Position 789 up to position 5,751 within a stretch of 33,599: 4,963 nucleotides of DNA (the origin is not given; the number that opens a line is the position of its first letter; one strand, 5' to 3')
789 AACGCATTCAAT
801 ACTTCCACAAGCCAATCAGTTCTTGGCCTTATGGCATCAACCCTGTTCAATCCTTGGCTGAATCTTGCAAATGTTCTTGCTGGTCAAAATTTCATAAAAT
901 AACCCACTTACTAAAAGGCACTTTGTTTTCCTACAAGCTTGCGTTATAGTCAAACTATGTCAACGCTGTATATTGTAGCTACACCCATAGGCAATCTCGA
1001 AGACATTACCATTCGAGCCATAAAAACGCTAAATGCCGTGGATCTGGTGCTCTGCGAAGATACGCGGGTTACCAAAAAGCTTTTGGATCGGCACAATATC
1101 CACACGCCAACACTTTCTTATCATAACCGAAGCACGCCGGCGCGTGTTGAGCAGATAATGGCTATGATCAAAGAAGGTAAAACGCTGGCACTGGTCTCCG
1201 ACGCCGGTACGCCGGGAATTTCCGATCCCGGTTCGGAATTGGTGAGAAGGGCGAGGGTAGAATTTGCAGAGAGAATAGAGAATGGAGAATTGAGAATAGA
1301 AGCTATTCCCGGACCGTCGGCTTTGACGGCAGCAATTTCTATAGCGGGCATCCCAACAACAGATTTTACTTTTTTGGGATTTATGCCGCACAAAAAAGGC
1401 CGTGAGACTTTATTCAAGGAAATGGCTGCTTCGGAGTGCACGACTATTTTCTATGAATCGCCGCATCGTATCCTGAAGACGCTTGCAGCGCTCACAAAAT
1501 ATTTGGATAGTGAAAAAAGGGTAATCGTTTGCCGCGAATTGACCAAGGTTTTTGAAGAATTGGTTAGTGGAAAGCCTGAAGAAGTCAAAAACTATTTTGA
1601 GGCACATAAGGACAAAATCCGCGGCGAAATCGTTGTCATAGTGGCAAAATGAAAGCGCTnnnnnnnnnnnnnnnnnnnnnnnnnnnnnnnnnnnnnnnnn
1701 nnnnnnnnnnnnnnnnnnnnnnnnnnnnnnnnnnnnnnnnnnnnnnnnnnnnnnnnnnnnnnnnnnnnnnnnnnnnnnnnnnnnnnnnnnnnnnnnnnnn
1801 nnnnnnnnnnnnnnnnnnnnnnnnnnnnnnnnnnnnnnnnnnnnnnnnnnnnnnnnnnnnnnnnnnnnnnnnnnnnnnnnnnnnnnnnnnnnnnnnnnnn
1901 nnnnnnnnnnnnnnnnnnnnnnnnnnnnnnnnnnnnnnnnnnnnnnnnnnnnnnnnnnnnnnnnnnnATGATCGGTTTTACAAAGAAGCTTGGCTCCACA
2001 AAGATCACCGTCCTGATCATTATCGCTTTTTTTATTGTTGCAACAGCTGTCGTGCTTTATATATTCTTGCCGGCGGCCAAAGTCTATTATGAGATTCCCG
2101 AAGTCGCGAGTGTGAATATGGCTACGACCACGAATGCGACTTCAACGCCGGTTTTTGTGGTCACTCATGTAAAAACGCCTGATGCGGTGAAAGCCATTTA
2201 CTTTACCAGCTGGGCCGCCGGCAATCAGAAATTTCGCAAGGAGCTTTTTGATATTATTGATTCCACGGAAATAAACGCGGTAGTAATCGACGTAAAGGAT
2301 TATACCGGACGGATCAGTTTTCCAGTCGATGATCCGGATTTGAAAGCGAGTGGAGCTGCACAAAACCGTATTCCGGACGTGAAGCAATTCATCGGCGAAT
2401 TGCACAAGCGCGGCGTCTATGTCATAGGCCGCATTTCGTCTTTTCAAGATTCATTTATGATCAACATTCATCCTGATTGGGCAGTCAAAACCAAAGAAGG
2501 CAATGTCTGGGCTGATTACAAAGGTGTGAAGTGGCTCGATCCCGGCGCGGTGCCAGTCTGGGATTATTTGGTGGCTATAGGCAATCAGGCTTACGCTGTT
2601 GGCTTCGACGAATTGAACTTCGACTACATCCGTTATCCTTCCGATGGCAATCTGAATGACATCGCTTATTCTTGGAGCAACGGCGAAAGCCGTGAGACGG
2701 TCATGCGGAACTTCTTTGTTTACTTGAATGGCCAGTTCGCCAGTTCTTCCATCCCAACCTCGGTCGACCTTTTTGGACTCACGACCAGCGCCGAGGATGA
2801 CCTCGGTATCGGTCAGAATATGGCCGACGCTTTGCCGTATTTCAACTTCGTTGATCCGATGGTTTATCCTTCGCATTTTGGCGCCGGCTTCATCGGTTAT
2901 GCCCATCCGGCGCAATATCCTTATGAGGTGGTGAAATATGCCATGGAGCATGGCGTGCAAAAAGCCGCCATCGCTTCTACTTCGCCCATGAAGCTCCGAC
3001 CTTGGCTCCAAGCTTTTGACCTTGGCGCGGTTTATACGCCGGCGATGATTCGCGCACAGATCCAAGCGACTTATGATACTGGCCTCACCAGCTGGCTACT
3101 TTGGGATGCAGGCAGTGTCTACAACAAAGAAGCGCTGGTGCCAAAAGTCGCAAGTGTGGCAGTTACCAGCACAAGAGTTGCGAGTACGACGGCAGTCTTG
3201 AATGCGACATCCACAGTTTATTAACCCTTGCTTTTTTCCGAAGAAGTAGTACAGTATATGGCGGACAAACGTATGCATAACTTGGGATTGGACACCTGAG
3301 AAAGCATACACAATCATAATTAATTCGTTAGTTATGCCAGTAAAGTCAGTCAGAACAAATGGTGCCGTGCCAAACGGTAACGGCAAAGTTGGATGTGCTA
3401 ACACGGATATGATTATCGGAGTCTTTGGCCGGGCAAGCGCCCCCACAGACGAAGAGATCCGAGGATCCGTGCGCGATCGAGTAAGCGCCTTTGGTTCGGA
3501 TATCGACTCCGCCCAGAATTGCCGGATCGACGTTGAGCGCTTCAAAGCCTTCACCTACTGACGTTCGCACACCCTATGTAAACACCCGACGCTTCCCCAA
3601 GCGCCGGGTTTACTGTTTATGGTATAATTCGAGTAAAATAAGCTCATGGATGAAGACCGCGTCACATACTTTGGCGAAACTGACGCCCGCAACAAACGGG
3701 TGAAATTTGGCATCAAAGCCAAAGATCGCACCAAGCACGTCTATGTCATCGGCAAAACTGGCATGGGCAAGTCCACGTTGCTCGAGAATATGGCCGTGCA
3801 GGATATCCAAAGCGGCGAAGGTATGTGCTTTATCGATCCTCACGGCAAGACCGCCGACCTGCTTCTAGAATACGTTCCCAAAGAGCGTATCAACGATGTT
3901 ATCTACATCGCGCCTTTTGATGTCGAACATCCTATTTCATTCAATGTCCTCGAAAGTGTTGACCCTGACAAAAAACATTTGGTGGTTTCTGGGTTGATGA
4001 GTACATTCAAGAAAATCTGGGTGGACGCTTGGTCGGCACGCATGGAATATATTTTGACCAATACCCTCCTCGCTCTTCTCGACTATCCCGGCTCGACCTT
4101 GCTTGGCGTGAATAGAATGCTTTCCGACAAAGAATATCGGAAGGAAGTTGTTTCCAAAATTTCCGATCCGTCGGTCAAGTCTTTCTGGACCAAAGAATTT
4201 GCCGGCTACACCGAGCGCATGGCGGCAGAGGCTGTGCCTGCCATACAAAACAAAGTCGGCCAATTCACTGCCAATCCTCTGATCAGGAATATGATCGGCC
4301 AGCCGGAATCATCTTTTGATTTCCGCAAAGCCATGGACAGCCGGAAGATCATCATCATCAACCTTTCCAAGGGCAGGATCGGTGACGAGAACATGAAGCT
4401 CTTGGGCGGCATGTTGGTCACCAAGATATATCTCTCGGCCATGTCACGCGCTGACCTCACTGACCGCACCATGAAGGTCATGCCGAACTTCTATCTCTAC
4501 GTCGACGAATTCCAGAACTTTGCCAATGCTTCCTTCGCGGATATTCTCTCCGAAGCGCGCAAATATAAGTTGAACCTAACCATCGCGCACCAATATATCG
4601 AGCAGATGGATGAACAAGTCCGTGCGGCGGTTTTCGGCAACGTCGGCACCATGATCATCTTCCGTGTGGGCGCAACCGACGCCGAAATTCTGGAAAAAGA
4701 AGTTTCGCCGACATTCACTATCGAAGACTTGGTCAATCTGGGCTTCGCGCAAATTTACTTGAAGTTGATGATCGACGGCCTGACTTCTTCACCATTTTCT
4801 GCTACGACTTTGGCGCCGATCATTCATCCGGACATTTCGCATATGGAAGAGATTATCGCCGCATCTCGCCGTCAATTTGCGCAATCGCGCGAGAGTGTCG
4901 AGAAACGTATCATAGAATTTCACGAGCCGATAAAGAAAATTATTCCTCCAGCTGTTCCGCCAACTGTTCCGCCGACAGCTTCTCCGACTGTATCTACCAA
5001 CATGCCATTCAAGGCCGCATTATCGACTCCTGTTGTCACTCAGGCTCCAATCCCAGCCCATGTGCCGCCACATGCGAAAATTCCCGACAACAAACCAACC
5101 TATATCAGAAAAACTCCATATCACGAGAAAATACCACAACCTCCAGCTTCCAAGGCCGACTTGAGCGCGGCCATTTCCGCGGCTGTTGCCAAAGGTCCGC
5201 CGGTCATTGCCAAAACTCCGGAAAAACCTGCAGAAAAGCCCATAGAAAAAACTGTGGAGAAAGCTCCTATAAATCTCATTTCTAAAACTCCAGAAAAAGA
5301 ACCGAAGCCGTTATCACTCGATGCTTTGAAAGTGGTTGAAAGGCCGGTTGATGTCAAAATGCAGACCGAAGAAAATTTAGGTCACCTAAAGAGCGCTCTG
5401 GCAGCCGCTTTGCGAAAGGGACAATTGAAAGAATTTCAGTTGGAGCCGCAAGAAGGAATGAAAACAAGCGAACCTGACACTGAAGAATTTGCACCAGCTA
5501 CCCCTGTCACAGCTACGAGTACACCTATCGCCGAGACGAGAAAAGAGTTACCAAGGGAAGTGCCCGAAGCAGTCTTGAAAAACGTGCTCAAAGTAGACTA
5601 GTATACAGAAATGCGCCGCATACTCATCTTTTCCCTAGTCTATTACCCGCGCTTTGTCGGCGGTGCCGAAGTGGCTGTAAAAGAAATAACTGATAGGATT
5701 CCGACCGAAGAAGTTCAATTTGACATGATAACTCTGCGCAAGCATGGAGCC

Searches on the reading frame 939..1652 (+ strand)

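Call 55: search_protein_families(library=pfam, proteins=[window:939-1652:+], max_evalue=0.001)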
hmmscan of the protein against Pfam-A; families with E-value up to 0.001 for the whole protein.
window:939-1652:+ (237 aa): 1 family
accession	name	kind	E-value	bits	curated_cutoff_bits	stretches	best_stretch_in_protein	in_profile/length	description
PF00590.25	TP_methylase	-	1.1e-33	117.4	27.8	1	9-215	1-210/212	Tetrapyrrole (Corrin/Porphyrin) Methylases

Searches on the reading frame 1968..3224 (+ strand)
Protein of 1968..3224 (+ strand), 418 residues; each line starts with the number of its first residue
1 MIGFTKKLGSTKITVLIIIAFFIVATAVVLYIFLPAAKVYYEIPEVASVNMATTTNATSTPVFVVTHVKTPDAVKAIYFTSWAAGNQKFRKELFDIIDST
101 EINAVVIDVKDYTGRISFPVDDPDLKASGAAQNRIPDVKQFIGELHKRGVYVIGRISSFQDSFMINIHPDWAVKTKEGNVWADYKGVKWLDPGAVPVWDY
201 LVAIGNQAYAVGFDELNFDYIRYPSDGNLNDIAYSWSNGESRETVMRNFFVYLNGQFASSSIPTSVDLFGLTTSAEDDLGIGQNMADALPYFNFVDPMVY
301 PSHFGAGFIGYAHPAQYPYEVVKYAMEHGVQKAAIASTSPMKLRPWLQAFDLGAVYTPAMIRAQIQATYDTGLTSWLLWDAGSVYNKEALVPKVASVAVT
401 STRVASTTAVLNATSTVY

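Call 55: search_protein_families(library=pfam, proteins=[window:1968-3224:+], max_evalue=0.001)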
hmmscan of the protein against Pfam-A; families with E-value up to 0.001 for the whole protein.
window:1968-3224:+ (418 aa): 2 families
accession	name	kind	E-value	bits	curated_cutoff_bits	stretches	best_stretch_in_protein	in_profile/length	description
PF13200.12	DUF4015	-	3e-92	309.5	27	1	76-385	1-313/313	Putative glycosyl hydrolase domain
PF14871.12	GHL6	-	2.1e-06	28.4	35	1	92-188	4-93/132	Hypothetical glycosyl hydrolase 6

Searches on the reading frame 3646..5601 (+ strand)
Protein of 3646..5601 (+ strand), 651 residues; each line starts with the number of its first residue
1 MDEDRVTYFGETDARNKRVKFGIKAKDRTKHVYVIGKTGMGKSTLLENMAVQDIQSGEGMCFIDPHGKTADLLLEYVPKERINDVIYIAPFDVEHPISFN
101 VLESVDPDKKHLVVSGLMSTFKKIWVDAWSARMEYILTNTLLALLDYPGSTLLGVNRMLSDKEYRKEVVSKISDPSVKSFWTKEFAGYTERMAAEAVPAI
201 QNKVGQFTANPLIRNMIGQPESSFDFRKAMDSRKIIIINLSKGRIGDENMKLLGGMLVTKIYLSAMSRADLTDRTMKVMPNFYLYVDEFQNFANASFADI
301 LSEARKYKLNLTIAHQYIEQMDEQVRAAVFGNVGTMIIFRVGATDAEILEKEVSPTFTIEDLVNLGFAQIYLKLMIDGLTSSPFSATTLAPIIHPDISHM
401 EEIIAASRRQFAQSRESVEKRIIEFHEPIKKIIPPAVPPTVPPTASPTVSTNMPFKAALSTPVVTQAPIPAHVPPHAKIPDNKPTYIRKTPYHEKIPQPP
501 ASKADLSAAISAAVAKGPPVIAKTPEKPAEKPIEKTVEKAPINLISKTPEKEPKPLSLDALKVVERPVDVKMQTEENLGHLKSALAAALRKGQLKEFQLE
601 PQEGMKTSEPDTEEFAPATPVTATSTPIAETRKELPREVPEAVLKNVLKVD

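Call 55: search_protein_families(library=pfam, proteins=[window:3646-5601:+], max_evalue=0.001)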
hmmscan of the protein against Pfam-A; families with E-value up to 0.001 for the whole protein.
window:3646-5601:+ (651 aa): 4 families
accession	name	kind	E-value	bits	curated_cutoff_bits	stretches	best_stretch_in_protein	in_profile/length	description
PF02534.20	T4SS-DNA_transf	-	6.7e-06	25.7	20.1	1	10-324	35-347/468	Type IV secretory system Conjugative DNA transfer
PF12696.13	TraG-D_C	-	6.9e-06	26.4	22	1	282-348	2-71/126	TraM recognition site of TraD and TraG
PF01935.23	DUF87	-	1.9e-05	25.3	23.2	1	16-242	9-203/220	Helicase HerA, central domain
PF10412.15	TrwB_AAD_bind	-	1.9e-05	24.2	20.5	1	25-342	11-311/387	Type IV secretion-system coupling protein DNA-binding domain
